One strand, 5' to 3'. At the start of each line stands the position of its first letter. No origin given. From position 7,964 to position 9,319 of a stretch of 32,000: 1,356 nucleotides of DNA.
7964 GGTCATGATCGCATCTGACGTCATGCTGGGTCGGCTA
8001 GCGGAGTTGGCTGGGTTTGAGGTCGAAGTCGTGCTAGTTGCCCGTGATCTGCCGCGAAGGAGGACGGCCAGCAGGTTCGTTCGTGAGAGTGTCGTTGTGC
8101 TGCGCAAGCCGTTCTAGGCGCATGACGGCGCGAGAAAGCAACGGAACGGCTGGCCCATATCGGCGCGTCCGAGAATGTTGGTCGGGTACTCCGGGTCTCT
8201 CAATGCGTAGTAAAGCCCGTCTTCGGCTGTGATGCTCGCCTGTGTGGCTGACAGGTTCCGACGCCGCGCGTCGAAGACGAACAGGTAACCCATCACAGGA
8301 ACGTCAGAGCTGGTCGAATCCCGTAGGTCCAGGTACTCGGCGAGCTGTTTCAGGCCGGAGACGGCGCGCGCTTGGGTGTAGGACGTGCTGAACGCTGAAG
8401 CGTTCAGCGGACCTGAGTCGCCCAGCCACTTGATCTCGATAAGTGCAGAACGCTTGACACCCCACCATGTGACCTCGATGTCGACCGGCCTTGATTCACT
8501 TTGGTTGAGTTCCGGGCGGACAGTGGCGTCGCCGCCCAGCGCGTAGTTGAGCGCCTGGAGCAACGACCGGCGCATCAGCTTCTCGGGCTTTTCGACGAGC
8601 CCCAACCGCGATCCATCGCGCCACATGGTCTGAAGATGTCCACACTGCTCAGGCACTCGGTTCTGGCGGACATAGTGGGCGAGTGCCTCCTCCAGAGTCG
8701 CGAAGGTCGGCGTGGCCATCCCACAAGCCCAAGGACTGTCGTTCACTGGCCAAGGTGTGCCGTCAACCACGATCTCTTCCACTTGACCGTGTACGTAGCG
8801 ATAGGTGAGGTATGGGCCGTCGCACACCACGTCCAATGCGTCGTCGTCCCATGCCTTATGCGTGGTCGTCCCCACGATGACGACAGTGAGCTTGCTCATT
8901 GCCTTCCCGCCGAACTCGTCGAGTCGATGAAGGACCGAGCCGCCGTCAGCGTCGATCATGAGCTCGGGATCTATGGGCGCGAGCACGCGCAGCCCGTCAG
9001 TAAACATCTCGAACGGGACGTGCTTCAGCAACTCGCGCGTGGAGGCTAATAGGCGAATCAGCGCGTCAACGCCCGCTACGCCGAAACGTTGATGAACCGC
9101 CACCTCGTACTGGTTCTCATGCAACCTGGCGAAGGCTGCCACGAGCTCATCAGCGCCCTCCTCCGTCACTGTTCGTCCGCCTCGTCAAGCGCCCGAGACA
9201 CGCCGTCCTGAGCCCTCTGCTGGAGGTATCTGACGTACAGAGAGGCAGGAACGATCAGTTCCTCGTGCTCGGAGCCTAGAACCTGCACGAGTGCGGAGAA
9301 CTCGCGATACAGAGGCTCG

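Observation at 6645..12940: Candidate defence system: methyltransferase converging on an SMC/Rad50-like ABC ATPase - acidic middle protein - PD-(D/E)xK nuclease operon, plus a DUF4238-like gene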

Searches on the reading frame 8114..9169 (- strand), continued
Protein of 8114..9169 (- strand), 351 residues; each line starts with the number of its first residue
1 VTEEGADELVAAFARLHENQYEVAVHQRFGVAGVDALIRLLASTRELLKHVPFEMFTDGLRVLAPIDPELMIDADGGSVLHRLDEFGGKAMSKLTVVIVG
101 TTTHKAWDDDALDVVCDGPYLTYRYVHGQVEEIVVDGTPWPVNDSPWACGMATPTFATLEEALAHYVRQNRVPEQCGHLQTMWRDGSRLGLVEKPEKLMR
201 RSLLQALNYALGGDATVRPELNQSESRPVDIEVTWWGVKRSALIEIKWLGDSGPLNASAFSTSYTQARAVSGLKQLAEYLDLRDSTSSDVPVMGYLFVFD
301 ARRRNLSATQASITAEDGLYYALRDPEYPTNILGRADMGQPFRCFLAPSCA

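Call 86: find_encoding_contigs(protein=P0035, flank=10000, max_places=1)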
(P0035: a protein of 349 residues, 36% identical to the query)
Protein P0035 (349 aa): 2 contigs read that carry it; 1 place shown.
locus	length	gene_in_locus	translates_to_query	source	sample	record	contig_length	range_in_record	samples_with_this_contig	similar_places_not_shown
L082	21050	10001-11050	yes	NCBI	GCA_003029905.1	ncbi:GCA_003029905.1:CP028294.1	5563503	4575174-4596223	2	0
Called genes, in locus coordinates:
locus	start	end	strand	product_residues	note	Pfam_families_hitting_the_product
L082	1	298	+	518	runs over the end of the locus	PF01928:CYTH, PF05235:CHAD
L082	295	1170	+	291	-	PF12146:Hydrolase_4, PF00561:Abhydrolase_1, PF12697:Abhydrolase_6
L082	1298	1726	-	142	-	PF11026:DUF2721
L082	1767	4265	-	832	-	PF10070:DabA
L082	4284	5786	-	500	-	PF00361:Proton_antipo_M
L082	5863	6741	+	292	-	PF00126:HTH_1, PF03466:LysR_substrate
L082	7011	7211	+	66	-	-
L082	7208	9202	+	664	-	PF13476:AAA_23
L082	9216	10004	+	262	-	-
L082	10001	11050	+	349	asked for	-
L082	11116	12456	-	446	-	PF01555:N6_N4_Mtase (faint)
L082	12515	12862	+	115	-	-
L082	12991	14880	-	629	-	PF13522:GATase_6, PF13537:GATase_7, PF01380:SIS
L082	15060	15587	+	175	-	PF13412:HTH_24, PF01047:MarR (weak), PF12802:MarR_2 (weak), PF13404:HTH_AsnC-type, PF13545:HTH_Crp_2 (weak), PF01037:AsnC_trans_reg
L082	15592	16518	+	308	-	PF00892:EamA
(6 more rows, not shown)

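Call 87: find_encoding_contigs(protein=P0025, flank=10000, max_places=1)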
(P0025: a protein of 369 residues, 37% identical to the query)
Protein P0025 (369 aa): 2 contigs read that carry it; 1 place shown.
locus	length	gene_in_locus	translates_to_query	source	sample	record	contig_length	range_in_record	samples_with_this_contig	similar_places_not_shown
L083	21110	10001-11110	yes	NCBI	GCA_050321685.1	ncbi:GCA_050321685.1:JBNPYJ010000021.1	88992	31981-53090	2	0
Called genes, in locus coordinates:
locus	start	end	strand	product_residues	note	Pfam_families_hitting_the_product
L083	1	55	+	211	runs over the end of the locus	PF11444:DUF2895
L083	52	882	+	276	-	PF11920:DUF3438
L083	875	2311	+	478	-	PF03743:TrbI (weak)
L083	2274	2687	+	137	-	-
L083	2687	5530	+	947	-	PF11130:TraC_F_IV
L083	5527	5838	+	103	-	-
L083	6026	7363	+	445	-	PF01555:N6_N4_Mtase (faint)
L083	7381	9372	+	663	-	PF02463:SMC_N (weak)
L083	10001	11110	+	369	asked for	-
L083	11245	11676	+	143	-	PF07511:DUF1525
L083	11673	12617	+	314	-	PF06834:TraU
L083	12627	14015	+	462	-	-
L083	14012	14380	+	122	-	-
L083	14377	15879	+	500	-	PF07916:TraG_N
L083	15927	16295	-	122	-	PF12553:DUF3742 (weak)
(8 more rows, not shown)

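Call 88: find_encoding_contigs(protein=P0012, flank=10000, max_places=1)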
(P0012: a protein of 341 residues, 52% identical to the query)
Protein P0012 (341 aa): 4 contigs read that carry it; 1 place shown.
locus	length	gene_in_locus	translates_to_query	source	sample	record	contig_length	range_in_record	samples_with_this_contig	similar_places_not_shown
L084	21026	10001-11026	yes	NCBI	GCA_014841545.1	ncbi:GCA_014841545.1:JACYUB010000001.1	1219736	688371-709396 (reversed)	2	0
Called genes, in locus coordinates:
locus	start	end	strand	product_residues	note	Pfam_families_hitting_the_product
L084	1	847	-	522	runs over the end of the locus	PF04244:DPRP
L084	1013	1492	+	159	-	PF03780:Asp23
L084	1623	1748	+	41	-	-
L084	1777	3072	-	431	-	PF07690:MFS_1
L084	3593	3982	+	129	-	PF10013:DUF2256, PF11625:DUF3253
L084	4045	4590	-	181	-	PF03473:MOSC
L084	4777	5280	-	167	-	-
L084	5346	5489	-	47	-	-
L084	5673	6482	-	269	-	-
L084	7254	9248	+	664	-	PF02463:SMC_N (weak), PF13476:AAA_23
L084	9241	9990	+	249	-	-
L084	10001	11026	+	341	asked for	-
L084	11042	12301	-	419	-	PF01555:N6_N4_Mtase (faint)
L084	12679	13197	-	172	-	PF12867:DinB_2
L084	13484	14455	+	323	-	-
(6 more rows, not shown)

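Call 89: find_encoding_contigs(protein=P0028, flank=10000, max_places=1)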
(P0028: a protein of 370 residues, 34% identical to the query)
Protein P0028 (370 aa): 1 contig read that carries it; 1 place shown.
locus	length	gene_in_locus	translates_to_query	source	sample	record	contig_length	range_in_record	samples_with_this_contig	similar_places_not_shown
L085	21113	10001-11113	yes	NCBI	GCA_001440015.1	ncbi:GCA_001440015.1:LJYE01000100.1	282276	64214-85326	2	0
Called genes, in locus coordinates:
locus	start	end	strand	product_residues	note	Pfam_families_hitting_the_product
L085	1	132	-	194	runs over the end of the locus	-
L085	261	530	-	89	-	-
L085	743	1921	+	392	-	PF14281:PDDEXK_4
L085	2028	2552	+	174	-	-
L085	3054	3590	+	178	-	PF08401:ArdcN, PF18818:MPTase-PolyVal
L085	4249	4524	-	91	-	-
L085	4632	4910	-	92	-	-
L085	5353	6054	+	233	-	PF02086:MethyltransfD12 (faint)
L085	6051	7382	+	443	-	PF01555:N6_N4_Mtase (faint)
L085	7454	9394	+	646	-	PF13476:AAA_23 (weak)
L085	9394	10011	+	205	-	-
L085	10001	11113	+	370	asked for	-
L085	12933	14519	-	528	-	-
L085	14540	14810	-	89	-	-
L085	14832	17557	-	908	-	PF13238:AAA_18 (faint), PF00004:AAA (weak), PF07728:AAA_5 (weak)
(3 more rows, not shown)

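Call 100: search_solved_structures(query=A1, max_evalue=10)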
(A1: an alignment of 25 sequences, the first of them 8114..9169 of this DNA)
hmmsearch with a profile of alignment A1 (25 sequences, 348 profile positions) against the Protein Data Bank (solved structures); distinct sequences matched with E-value up to 10: 1.
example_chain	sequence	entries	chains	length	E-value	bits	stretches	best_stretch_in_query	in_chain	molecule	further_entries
2lte_A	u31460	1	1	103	0.85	11.8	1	8-51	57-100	Specialized acyl carrier protein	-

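Call 103: find_related_loci(query=A1, collection=viral_contigs, flank=8000)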
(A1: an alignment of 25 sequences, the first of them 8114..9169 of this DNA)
Query A1 (351 aa) in viral_contigs; peptide patterns used: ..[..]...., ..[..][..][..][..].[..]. (x = any residue, [..] = any of these).
17 stretches matched a pattern; 3 encode a relative of the query (tblastn E <= 1e-3); 3 distinct loci.
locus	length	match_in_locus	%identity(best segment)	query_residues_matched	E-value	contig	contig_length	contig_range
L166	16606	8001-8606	41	148-350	2e-39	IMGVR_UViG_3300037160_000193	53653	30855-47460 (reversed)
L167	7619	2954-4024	34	10-348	1e-37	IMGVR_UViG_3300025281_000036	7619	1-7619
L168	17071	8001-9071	34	10-348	1e-37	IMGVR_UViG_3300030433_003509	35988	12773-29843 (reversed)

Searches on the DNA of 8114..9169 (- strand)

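Call 116: search_dna_similar(query=L025:7364-11071:+, collection=ecoli_genomes, mode=distant, max_rows=8)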
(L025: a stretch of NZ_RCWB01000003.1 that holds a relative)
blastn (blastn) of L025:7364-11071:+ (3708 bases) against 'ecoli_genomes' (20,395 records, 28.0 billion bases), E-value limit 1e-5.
No match.
